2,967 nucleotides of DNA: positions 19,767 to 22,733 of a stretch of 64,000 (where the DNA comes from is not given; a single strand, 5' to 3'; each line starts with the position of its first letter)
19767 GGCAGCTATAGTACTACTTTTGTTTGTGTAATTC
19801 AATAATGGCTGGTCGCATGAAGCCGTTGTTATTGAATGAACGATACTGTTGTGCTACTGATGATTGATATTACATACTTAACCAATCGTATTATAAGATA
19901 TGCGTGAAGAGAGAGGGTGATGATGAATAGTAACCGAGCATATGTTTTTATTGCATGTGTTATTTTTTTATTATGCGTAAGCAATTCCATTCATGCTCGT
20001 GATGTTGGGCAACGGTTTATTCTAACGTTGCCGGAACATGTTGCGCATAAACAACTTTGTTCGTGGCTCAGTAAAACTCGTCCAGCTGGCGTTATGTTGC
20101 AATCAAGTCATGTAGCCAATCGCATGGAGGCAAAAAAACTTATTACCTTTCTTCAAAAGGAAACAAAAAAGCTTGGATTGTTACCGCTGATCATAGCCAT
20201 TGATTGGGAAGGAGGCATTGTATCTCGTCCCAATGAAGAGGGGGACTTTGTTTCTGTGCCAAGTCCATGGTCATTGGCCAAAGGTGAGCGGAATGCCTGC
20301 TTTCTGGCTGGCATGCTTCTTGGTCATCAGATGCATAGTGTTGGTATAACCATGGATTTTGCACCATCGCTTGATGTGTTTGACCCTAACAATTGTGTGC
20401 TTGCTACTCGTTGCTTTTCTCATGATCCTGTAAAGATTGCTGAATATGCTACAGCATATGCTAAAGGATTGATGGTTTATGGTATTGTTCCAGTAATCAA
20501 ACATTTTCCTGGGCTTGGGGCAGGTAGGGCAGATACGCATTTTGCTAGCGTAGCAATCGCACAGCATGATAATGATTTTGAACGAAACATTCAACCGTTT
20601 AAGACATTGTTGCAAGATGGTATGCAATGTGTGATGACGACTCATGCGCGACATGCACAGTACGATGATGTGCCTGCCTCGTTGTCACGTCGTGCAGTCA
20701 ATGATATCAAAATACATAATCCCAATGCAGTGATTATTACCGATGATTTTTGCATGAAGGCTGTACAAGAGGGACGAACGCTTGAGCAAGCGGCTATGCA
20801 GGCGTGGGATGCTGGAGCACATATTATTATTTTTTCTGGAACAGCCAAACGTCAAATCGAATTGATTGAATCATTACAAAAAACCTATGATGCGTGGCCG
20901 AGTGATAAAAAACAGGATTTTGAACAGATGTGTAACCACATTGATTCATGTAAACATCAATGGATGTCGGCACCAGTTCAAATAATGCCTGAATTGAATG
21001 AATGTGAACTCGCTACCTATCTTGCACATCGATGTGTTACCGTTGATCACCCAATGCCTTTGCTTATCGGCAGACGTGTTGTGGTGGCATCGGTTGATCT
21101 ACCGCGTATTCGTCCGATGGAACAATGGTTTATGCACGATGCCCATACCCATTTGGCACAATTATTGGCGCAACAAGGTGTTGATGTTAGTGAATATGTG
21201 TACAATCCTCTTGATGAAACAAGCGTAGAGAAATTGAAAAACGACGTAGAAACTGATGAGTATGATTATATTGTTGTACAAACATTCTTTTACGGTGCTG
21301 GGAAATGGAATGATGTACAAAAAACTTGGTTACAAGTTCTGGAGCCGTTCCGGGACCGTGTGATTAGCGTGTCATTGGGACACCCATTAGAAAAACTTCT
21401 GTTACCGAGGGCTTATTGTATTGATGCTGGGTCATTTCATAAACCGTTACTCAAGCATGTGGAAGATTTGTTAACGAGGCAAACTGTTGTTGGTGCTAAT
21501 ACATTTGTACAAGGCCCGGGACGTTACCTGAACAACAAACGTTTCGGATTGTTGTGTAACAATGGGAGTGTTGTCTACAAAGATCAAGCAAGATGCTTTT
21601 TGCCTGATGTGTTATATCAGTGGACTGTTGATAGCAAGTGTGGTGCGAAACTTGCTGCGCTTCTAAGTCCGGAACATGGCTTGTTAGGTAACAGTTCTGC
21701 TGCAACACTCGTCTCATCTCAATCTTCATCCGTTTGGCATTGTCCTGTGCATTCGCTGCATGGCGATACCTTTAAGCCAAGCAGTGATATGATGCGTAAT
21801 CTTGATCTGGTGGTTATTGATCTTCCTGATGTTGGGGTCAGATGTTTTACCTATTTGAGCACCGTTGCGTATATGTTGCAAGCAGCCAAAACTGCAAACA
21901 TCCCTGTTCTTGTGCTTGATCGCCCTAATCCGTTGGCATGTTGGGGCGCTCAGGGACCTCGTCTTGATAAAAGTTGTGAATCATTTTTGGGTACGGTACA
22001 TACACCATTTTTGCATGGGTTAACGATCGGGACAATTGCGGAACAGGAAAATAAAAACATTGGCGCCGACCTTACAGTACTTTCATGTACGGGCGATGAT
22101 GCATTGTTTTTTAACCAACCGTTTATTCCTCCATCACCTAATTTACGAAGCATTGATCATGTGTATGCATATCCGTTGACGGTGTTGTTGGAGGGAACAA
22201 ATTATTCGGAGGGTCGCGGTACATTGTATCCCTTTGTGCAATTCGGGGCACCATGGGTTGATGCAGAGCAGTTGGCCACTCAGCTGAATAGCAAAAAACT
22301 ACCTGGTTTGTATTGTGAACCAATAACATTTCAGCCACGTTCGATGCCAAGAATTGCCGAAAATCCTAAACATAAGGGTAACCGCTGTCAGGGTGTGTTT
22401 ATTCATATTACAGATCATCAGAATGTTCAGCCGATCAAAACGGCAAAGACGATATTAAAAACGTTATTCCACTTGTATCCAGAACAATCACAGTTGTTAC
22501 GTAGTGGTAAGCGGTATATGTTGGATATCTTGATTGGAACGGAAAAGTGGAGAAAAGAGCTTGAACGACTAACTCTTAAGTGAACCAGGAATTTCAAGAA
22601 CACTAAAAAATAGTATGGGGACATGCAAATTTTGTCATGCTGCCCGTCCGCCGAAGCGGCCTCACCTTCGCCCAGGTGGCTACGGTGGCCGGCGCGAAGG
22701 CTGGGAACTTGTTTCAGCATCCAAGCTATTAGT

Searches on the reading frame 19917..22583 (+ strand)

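Call 18: search_protein_families(library=pfam, proteins=[window:19917-22583:+], max_evalue=0.0001)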
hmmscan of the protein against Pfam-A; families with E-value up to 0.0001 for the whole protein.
window:19917-22583:+ (888 aa): 3 families
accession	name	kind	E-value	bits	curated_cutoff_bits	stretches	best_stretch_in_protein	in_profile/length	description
PF07075.17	NamZ_N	-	4e-48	164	26.9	1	544-746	2-202/203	Exo-beta-N-acetylmuramidase NamZ, N-terminal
PF00933.27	Glyco_hydro_3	-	2.4e-43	149.2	27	1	43-320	16-295/316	Glycosyl hydrolase family 3 N terminal domain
PF20732.2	NamZ_C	-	1.2e-38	133.7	25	1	751-883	2-123/152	Exo-beta-N-acetylmuramidase NamZ, C-terminal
